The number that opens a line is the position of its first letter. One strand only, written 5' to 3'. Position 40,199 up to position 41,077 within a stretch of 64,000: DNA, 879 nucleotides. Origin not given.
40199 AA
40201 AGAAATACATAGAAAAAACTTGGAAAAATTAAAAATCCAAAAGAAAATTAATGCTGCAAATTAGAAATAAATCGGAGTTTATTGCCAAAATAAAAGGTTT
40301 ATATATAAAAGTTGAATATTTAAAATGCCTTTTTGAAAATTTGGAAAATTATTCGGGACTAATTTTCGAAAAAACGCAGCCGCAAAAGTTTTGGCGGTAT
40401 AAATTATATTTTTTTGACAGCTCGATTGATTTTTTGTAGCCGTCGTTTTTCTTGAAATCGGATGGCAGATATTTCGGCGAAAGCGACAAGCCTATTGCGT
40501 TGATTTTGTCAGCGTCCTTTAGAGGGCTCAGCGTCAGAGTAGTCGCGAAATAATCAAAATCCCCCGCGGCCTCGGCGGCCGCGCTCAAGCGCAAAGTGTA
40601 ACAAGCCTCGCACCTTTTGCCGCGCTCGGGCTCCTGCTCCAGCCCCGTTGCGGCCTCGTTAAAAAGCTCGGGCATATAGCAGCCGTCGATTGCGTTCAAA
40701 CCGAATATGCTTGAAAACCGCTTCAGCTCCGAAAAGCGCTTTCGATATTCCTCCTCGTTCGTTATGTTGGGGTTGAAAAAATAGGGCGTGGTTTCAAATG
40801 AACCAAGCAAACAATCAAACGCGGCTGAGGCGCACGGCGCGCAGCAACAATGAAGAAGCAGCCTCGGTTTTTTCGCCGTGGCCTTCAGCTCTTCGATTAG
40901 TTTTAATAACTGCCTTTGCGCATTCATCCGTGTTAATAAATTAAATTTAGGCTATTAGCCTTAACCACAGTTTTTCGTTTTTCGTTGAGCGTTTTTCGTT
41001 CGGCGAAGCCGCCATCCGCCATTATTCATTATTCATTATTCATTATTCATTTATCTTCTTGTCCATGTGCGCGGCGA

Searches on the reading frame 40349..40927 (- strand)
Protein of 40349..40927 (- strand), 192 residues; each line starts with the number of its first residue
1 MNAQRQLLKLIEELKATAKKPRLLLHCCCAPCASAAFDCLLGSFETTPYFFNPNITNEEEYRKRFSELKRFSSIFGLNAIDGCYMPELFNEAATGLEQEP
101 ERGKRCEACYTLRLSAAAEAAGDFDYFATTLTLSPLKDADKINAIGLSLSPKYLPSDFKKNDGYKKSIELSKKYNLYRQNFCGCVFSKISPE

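Call 41: find_encoding_contigs(protein=window:40349-40927:-, flank=10000, max_places=10)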
Protein window:40349-40927:- (192 aa): 21 contigs read that carry it; 10 places shown.
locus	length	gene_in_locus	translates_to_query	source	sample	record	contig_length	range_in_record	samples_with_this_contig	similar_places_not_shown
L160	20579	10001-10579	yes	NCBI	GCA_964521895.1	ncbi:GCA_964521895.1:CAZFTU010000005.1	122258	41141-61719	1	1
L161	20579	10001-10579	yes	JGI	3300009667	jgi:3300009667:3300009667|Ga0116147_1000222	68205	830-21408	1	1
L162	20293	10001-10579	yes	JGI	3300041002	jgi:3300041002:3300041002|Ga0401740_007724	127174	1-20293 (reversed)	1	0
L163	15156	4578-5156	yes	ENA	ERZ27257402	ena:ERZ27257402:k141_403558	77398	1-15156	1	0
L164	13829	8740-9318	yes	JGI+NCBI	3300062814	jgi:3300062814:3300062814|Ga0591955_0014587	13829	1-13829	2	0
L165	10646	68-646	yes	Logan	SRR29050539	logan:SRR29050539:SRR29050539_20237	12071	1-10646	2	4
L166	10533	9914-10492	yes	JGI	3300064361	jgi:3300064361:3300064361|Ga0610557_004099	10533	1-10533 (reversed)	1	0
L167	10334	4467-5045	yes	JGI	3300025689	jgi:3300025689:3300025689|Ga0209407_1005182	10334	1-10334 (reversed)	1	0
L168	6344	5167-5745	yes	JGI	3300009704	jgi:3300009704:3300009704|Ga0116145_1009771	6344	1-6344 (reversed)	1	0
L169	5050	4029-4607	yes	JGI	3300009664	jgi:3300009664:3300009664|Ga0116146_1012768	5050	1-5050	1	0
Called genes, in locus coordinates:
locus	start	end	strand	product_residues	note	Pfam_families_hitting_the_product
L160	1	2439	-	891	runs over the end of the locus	PF22666:Glyco_hydro_2_N2, PF02837:Glyco_hydro_2_N (weak), PF00703:Glyco_hydro_2 (weak), PF17786:Mannosidase_ig, PF17753:Ig_mannosidase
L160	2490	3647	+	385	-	PF14488:DUF4434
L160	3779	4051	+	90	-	PF01842:ACT, PF13740:ACT_6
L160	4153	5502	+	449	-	PF05167:DUF711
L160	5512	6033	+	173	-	-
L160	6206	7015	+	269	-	PF00106:adh_short, PF08659:KR, PF13561:adh_short_C2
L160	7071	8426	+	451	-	PF02254:TrkA_N, PF03807:F420_oxidored (faint), PF02080:TrkA_C, PF02254:TrkA_N, PF02080:TrkA_C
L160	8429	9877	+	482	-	PF02386:TrkH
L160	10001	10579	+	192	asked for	PF02677:QueH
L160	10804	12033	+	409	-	-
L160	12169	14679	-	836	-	PF00122:E1-E2_ATPase, PF00702:Hydrolase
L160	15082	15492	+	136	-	PF01475:FUR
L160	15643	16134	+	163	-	PF02915:Rubrerythrin, PF21349:RUBY_RBDX (faint)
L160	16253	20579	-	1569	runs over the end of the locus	PF09479:Flg_new, PF18657:YDG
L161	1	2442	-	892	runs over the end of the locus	PF22666:Glyco_hydro_2_N2, PF02837:Glyco_hydro_2_N (weak), PF00703:Glyco_hydro_2 (weak), PF17786:Mannosidase_ig, PF17753:Ig_mannosidase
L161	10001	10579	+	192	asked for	PF02677:QueH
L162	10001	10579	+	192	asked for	PF02677:QueH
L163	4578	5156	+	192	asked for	PF02677:QueH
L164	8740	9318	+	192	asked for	PF02677:QueH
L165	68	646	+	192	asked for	PF02677:QueH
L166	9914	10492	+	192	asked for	PF02677:QueH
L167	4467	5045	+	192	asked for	PF02677:QueH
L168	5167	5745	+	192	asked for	PF02677:QueH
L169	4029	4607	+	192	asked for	PF02677:QueH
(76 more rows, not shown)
